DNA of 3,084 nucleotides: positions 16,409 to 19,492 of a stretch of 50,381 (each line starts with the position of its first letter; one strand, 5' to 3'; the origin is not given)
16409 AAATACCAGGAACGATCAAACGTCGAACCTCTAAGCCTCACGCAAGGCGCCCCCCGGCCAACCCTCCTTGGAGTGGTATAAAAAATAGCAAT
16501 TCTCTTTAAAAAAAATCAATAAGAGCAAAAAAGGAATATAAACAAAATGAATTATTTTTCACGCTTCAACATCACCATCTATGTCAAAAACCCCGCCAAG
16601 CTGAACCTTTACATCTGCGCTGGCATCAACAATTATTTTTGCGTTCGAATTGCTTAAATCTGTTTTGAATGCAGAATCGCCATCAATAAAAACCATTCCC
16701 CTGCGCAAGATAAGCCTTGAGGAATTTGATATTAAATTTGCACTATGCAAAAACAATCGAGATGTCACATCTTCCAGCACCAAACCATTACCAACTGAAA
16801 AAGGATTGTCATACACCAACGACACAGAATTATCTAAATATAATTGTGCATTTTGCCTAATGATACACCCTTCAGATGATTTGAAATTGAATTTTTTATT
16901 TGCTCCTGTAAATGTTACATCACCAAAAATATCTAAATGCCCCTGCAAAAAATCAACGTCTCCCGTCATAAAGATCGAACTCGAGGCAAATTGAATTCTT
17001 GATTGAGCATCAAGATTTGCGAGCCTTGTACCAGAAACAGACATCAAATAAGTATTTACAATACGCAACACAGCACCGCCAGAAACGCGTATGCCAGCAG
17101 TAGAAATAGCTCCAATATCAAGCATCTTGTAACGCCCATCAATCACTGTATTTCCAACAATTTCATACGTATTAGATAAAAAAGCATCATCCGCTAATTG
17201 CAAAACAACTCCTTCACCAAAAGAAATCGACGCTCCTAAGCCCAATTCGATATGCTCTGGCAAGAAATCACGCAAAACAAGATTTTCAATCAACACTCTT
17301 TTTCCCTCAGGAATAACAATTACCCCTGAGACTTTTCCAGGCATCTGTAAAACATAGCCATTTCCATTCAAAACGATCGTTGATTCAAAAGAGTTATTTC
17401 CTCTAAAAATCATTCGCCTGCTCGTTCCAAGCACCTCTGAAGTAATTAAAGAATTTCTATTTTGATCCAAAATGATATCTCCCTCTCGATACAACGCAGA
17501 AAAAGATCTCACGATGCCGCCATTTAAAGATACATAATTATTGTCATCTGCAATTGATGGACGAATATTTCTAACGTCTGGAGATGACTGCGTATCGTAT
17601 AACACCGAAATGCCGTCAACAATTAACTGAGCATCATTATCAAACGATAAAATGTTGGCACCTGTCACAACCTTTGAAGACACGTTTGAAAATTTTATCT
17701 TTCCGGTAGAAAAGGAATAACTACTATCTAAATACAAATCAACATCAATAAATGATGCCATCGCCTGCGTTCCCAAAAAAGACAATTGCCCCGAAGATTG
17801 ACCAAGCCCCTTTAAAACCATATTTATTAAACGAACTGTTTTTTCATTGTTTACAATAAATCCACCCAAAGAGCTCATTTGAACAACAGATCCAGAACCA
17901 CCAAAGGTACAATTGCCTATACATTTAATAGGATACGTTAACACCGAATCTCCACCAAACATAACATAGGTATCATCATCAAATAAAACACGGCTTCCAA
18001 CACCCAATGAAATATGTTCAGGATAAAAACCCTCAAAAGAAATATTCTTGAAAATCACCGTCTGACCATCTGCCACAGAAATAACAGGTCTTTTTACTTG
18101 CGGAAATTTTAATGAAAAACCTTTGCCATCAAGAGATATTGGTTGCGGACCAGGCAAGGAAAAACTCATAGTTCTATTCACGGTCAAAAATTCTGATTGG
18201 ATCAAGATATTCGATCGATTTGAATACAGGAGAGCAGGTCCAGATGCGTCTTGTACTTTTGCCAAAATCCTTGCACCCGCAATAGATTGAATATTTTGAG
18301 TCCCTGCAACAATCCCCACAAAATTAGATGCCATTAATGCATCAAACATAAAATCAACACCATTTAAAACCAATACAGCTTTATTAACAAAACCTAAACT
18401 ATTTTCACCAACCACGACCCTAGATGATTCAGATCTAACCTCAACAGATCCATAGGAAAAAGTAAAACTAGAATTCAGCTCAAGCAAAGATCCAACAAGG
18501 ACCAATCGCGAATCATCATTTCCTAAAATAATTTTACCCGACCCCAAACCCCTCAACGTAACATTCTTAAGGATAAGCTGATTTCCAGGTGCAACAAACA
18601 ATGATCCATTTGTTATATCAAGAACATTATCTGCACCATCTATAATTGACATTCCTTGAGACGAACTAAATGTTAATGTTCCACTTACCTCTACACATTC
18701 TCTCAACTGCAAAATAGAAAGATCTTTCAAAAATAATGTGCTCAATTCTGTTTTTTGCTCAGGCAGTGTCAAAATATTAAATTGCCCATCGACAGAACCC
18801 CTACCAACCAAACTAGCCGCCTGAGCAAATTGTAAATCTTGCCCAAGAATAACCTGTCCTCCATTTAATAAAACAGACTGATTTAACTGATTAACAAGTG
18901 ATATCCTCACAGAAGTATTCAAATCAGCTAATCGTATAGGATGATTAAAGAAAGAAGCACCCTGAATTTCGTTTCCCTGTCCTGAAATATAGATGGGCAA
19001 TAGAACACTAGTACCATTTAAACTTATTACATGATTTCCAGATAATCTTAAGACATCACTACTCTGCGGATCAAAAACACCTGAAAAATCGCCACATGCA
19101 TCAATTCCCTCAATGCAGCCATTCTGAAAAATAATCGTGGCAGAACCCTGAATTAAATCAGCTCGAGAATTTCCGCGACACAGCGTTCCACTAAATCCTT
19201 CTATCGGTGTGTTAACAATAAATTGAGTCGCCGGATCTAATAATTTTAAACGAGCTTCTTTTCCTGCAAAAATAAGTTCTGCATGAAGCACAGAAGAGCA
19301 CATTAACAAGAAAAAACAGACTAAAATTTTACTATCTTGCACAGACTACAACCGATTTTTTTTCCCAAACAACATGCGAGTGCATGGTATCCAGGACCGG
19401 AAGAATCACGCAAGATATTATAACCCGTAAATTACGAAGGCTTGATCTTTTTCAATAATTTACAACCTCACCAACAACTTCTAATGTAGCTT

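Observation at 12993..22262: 9.3-kb array of four co-oriented paralogous secreted repeat proteins (359/728/927/936 aa) with no translocator domain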

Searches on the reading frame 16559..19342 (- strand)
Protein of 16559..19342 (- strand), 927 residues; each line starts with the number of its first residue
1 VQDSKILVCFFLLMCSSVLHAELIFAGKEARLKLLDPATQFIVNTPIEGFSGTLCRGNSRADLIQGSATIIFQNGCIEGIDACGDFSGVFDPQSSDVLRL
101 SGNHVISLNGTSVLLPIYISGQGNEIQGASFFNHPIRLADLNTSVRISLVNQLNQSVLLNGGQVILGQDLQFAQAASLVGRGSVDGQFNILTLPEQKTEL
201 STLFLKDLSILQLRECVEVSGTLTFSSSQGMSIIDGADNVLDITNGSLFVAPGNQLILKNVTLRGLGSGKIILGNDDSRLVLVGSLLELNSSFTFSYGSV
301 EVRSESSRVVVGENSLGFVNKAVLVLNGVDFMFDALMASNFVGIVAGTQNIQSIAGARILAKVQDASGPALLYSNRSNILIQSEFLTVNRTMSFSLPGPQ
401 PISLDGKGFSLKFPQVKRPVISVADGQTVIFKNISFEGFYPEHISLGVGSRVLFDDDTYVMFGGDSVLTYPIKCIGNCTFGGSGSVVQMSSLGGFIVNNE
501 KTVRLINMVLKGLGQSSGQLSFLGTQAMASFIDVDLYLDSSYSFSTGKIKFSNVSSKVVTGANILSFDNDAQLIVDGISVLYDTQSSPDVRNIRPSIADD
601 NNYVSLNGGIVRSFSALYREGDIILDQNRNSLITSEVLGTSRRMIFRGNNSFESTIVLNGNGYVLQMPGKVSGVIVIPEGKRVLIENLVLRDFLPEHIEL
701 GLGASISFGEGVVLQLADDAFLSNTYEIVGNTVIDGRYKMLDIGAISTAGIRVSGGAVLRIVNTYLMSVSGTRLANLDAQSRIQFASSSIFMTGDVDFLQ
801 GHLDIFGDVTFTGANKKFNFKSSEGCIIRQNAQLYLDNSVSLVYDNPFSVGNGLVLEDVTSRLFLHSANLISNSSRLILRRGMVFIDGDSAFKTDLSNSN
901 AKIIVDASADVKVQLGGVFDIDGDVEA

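Call 3: search_protein_families(library=pfam, proteins=[window:16559-19342:-], max_evalue=1)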
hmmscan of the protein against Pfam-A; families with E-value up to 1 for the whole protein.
window:16559-19342:- (927 aa): 0 families

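Call 4: search_protein_families(library=ncbifam, proteins=[window:16559-19342:-], max_evalue=1)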
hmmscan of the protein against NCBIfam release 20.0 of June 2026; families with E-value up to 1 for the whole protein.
window:16559-19342:- (927 aa): 0 families

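Call 7: find_homologous_proteins(query=window:16559-19342:-)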
Query window:16559-19342:- (927 aa): 11 proteins with E <= 0.001 among 8000 candidates.
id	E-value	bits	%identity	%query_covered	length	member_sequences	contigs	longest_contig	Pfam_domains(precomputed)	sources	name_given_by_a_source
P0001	0.0e+0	1949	100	98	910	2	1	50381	-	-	-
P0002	0.0e+0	1328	66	100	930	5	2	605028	-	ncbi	-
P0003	4.9e-280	950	51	98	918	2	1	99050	-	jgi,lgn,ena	-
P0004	2.2e-251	855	47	100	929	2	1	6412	-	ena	-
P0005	3.7e-240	818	45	100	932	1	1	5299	-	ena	-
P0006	1.7e-237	809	46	98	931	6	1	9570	-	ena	-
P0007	7.1e-235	800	44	99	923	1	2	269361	-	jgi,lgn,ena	-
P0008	2.3e-169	584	52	58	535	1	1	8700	-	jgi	jgi:hypothetical protein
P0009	2.9e-141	491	32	99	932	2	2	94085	-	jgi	jgi:hypothetical protein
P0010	4.4e-18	83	25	24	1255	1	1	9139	PF20585.5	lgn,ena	-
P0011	2.5e-6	44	28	17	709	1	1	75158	PF25174.2,PF23381.2,PF12894.14,PF00400.39,PF23414.2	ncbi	-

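Call 8: search_solved_structures(query=window:16559-19342:-, max_evalue=10)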
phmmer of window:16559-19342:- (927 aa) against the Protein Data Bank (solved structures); distinct sequences matched with E-value up to 10: 0.

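Call 9: find_encoding_contigs(protein=P0002, flank=10000, max_places=3)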
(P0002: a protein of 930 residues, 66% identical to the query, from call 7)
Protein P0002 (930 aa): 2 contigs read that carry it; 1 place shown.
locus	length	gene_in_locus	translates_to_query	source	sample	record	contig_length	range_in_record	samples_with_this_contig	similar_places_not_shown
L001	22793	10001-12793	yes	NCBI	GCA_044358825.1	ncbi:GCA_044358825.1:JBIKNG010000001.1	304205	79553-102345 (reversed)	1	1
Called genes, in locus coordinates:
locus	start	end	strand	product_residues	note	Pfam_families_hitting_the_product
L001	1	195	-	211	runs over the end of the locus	PF02527:GidB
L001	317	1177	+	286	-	-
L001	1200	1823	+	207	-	-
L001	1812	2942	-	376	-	PF24807:WD40_CDC20-Fz (faint), PF23389:Beta-prop_WDR19_1st (faint), PF24817:WD40_WDHD1_1st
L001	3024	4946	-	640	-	PF00890:FAD_binding_2 (faint), PF01494:FAD_binding_3 (faint), PF07992:Pyr_redox_2, PF12831:FAD_oxidored (faint), PF13738:Pyr_redox_3, PF00070:Pyr_redox, PF00085:Thioredoxin, PF13098:Thioredoxin_2 (weak), +1 more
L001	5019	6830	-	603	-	PF00270:DEAD, PF00271:Helicase_C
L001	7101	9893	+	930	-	-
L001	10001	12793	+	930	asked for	-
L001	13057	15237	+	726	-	-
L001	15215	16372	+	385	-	-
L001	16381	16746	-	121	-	-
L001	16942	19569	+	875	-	PF00521:DNA_topoisoIV, PF03989:DNA_gyraseA_C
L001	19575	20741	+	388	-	PF02481:DNA_processg_A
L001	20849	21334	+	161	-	-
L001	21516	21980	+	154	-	-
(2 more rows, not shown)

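Call 10: search_protein_families(library=pfam, proteins=[P0010, P0009, P0007], max_evalue=0.1)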
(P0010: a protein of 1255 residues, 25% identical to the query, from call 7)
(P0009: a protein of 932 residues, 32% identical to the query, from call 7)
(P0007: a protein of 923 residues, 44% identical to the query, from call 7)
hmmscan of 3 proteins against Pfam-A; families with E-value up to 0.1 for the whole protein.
P0010 (1255 aa): 1 family
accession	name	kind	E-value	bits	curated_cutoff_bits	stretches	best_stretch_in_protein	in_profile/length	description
PF20585.4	Pectate_lyase_5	-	1.6e-05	25.5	24.3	0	152-202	47-103/126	Putative pectate lyase-like adhesive domain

P0009 (932 aa): 3 families
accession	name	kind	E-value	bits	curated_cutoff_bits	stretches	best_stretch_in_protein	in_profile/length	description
PF13229.12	Beta_helix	-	0.0065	16.6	25.9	1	751-914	22-149/158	Right handed beta helix region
PF20606.3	DUF6799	-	0.009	16.2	26.8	0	161-189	12-42/63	Domain of unknown function (DUF6799)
PF02274.22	ADI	-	0.012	15.2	22.8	1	289-365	291-367/377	Arginine deiminase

P0007 (923 aa): 0 families

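Call 30: predict_structure(alignment_id=A1)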
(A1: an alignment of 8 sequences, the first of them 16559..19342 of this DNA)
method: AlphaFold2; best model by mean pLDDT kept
length: 927 residues; sequences in the alignment: 8
mean_pLDDT: 82.7   pTM: 0.44
mean pLDDT of the five models: 82.7, 82.6, 81.7, 80.5, 75.2
residues with pLDDT >= 90: 453; 70-90: 290; 50-70: 121; < 50: 63
segments of 3 or more residues with pLDDT < 50: 1-7, 9-30, 58-60, 79-87, 91-95, 365-367, 615-620, 650-652
pLDDT, mean of each block of 10 residues (from residue 1): 47 35 38 56 60 55 54 53 43 57 71 77 83 89 92 92 94 89 95 92 95 94 94 94 96 96 94 94 95 93 91 87 90 68 80 80 55 72 80 79 87 90 90 94 91 93 90 94 88 93 93 88 92 88 90 76 83 70 57 66 58 48 74 79 74 75 87 87 94 94 92 96 93 97 90 96 97 93 97 94 95 94 89 93 78 80 95 89 92 89 89 91 88
secondary structure, 60 per line:
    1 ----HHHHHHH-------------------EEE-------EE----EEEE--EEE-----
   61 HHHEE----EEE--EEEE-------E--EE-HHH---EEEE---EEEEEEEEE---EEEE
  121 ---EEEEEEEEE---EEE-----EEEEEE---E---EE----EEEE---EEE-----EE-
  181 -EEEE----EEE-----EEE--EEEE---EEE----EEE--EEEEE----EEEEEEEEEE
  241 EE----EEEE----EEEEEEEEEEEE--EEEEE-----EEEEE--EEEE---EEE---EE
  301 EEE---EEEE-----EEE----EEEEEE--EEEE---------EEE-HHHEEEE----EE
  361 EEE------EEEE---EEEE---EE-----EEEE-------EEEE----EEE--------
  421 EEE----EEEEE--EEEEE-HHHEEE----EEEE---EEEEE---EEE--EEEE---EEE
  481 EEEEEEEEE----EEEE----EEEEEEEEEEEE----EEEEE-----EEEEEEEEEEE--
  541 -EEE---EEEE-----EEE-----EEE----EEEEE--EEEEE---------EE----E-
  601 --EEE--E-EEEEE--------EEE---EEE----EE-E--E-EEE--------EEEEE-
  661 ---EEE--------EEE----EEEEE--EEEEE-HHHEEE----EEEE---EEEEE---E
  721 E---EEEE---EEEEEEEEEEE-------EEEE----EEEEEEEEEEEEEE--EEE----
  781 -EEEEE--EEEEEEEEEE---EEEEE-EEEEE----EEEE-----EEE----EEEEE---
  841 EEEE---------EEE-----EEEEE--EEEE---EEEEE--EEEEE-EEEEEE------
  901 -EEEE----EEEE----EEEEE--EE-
elements in order (helices of 4 or more, strands of 3 or more residues): H5-11 E31-33 E47-50 E53-55 E70-72 E75-78 E98-101 E105-113 E117-120 E124-132 E136-138 E144-149 E163-166 E170-172 E182-185 E190-192 E198-200 E203-206 E210-212 E217-219 E222-226 E231-242 E247-250 E255-266 E269-273 E279-283 E286-289 E293-295 E299-303 E307-310 E316-318 E323-328 E331-334 E344-346 E351-354 E359-363 E370-373 E377-380 E391-394 E402-405 E410-412 E421-423 E428-432 E435-439 E444-446 E451-454 E458-462 E466-468 E471-474 E478-489 E494-497 E502-513 E518-522 E528-538 E542-544 E548-551 E557-559 E565-567 E572-576 E579-583 E603-605 E610-614 E623-625 E629-631 E644-646 E655-659 E664-666 E675-677 E682-686 E689-693 E698-700 E705-708 E712-716 E725-728 E732-742 E750-753 E758-771 E774-776 E782-786 E789-798 E802-806 E808-812 E817-820 E826-828 E833-837 E841-844 E854-856 E862-866 E869-872 E876-880 E883-887 E889-894 E902-905 E910-913 E918-922

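Call 33: fold_search(model_id=the predicted structure, library=pdb)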
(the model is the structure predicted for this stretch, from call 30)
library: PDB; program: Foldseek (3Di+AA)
matches with E <= 10: 286; with E <= 0.001: 1
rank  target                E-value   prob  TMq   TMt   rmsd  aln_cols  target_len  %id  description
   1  7koh_D                3.9e-04  0.77  0.10  0.15  19.9       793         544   10  Crystal structure of antigen 43 from Escherichia coli EDL933 (released 2022-03-09)
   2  7koh_A                1.5e-03  0.57  0.10  0.15  19.3       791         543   10  Crystal structure of antigen 43 from Escherichia coli EDL933 (released 2022-03-09)
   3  7koh_B                2.0e-03  0.63  0.11  0.16  19.7       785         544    9  Crystal structure of antigen 43 from Escherichia coli EDL933 (released 2022-03-09)
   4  7koh_C                4.8e-03  0.44  0.11  0.15  19.5       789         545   10  Crystal structure of antigen 43 from Escherichia coli EDL933 (released 2022-03-09)
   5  7ko9                  9.0e-03  0.41  0.11  0.16  19.5       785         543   10  Crystal structure of antigen 43 from uropathogenic Escherichia coli UTI89 (released 2022-03-09)
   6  4kh3                  2.2e-02  0.54  0.13  0.20  17.5       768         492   10  Structure of a bacterial self-associating protein (released 2014-01-15)
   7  3ak5_D                2.2e-02  0.25  0.12  0.12  21.8       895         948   11  Hemoglobin protease (Hbp) passenger missing domain-2 (released 2010-10-06)
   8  7o77                  4.2e-02  0.23  0.15  0.17  28.8       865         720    9  Structure of the PL6 family alginate lyase Patl3640 from Pseudoalteromonas atlantica T6c (released 2021-07-28)
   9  5gkd_A                5.7e-02  0.16  0.13  0.16  31.2       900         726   12  Structure of PL6 family alginate lyase AlyGC (released 2017-02-08)
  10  4xkv                  5.7e-02  0.09  0.08  0.10  21.8       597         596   10  Tailspike protein mutant D339N of E. coli bacteriophage HK620 (released 2016-01-20)
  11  7bz0_A                7.5e-02  0.20  0.11  0.17  15.8       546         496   10  complex structure of alginate lyase AlyF-OU02 with G6 (released 2021-03-10)
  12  7o7t                  1.0e-01  0.09  0.11  0.12  31.0       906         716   11  Structure of the PL6 family alginate lyase Patl3640 from Pseudoalteromonas atlantica T6c in complex with 4-deoxy-L-eryth (released 2021-07-28)
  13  6p5t_B                1.1e-01  0.25  0.18  0.19  19.9       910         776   12  Surface-layer (S-layer) RsaA protein from Caulobacter crescentus bound to strontium and iodide (released 2020-01-15)
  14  8bwk_D                1.1e-01  0.14  0.14  0.16  30.9       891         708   10  Metagenomic derived PL6 alginate lyase (released 2023-12-20)
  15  5gkq_A                1.2e-01  0.09  0.12  0.14  31.6       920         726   12  Structure of PL6 family alginate lyase AlyGC mutant-R241A (released 2017-02-08)
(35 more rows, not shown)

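Call 59: list_cluster_members(proteins=[P0002, P0022, P0027, P0028, P0165, P0166, P0168, P0176, P0185, P0190])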
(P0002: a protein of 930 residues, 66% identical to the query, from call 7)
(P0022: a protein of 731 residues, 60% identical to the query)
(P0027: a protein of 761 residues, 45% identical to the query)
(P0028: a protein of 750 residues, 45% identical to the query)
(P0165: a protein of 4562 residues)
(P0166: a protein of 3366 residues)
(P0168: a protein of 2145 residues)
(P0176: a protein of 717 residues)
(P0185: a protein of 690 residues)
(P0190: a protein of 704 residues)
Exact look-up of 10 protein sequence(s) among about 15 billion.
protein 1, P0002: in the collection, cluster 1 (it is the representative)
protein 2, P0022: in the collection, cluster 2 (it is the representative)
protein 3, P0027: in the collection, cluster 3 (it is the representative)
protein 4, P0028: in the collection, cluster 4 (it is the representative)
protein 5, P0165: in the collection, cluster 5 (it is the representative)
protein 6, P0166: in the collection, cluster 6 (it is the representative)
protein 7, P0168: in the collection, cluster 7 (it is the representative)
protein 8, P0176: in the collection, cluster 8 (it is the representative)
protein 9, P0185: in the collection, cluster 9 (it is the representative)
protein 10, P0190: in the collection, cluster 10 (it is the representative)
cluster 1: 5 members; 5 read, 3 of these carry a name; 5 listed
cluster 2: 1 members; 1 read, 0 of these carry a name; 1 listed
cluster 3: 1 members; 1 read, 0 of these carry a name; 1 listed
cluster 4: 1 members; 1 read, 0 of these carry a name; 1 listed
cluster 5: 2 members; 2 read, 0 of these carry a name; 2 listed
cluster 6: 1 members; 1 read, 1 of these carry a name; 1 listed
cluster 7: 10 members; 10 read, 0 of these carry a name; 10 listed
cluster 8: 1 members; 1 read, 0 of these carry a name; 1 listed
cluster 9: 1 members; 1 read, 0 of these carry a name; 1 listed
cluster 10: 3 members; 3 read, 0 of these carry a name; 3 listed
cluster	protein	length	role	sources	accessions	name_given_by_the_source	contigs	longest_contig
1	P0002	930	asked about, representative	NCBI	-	-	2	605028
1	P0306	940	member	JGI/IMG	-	hypothetical protein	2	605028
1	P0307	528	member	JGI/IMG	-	hypothetical protein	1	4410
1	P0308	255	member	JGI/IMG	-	hypothetical protein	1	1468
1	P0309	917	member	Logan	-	-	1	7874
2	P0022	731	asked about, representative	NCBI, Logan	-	-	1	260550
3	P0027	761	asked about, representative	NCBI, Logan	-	-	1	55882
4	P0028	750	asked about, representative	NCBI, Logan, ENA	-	-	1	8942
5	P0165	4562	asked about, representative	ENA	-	-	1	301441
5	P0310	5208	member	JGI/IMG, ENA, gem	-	-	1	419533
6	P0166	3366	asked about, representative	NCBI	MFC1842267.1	hypothetical protein ACFLYU_01280 [Candidatus Dependentiae bacterium]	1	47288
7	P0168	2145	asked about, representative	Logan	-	-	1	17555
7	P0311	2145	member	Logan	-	-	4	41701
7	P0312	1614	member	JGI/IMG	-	-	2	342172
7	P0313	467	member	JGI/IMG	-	-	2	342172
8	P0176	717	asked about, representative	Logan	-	-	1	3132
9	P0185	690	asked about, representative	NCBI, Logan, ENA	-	-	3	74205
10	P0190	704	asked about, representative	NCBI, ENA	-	-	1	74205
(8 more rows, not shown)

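Call 62: find_encoding_contigs(protein=P0009, flank=10000, max_places=1)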
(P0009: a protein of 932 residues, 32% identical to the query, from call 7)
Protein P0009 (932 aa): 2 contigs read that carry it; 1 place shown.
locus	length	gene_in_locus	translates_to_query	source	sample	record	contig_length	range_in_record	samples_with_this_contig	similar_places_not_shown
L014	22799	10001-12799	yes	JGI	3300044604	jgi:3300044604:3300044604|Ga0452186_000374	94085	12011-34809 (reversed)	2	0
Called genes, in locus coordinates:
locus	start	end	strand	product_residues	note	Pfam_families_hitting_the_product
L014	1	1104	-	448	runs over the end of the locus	-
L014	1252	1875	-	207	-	-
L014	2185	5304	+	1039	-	PF12894:ANAPC4_WD40 (faint), PF23414:Beta-prop_EML_2 (faint), PF24814:WD40_Prp19 (faint), PF24817:WD40_WDHD1_1st (faint), PF25174:Beta-prop_THOC3 (faint), PF26550:Tricorn_2nd (weak)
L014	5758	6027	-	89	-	-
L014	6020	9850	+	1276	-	PF04762:Beta-prop_ELP1_1st (faint), PF23381:Beta-prop_IFT122_1st (faint), PF24817:WD40_WDHD1_1st (faint), PF25174:Beta-prop_THOC3 (weak), PF23414:Beta-prop_EML_2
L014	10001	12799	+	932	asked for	-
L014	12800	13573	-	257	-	-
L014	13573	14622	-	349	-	-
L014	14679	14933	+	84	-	-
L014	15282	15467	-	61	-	-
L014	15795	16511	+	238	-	-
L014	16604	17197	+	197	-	-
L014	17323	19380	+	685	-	-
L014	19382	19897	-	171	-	-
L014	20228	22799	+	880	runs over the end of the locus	PF00521:DNA_topoisoIV, PF03989:DNA_gyraseA_C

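Call 64: search_protein_families(library=pfam, proteins=[L014:2185-5304:+, L014:6020-9850:+], max_evalue=0.01)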
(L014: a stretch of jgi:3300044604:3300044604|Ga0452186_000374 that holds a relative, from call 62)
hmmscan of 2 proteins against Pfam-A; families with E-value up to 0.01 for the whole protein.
L014:2185-5304:+ (1039 aa): 13 families
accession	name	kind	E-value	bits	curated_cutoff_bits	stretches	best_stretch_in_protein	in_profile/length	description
PF23414.1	Beta-prop_EML_2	-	3.3e-07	30.4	90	1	541-621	74-152/266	Echinoderm microtubule-associated protein second beta-propeller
PF25174.1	Beta-prop_THOC3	-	1.3e-06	28.1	305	1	554-717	51-195/272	THOC3 beta-propeller domain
PF12894.13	ANAPC4_WD40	-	1.1e-05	26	22.9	0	685-723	30-66/91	Anaphase-promoting complex subunit 4 WD40 domain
PF24817.1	WD40_WDHD1_1st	-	1.6e-05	24.7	109.9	1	553-645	182-275/291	WDHD1 first WD40 domain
PF24814.1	WD40_Prp19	-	2e-05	24.2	320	1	553-725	95-248/281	Prp19 WD40 domain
PF23389.1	Beta-prop_WDR19_1st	-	3.9e-05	23.3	27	1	553-613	42-101/325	WDR19 first beta-propeller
PF24797.1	Beta-prop_WDR35_TULP_N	-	0.00019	21.1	80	0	690-729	11-48/332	WDR35/TULP4 N-terminal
PF04762.18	Beta-prop_ELP1_1st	-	0.00022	20.7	26.8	0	540-611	247-322/359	ELP1 first N-terminal beta-propeller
PF24807.1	WD40_CDC20-Fz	-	0.00048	20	200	1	575-725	31-165/292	CDC20/Fizzy WD40 domain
PF08662.17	eIF2A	-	0.00086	19.7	20.5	0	550-608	101-158/194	Eukaryotic translation initiation factor eIF2A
PF10282.15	Lactonase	-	0.00089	19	21.7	1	517-736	49-285/344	Lactonase, 7-bladed beta-propeller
PF24796.1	WDR55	-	0.001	18.6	200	1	553-617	11-77/296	WDR55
PF00400.38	WD40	-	0.0061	17.5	27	0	696-721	14-37/39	WD domain, G-beta repeat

L014:6020-9850:+ (1276 aa): 9 families
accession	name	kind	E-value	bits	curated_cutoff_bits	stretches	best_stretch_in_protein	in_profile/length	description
PF23414.1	Beta-prop_EML_2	-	1.1e-11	45.1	90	1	896-1040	19-146/266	Echinoderm microtubule-associated protein second beta-propeller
PF25174.1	Beta-prop_THOC3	-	1.6e-07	31.1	305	1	820-1000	5-162/272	THOC3 beta-propeller domain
PF04762.18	Beta-prop_ELP1_1st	-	8.3e-07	28.6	26.8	0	873-986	213-324/359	ELP1 first N-terminal beta-propeller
PF24817.1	WD40_WDHD1_1st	-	1e-05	25.3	109.9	0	915-988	177-244/291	WDHD1 first WD40 domain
PF10282.15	Lactonase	-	0.00016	21.5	21.7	0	916-1075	142-292/344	Lactonase, 7-bladed beta-propeller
PF07676.18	PD40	-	0.00017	21.9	20.9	0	772-782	15-25/38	WD40-like Beta Propeller Repeat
PF23389.1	Beta-prop_WDR19_1st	-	0.00025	20.6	27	0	911-1033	33-146/325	WDR19 first beta-propeller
PF24807.1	WD40_CDC20-Fz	-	0.00043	20.1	200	1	813-976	47-187/292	CDC20/Fizzy WD40 domain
PF00400.38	WD40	-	0.0021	19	27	0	964-983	8-28/39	WD domain, G-beta repeat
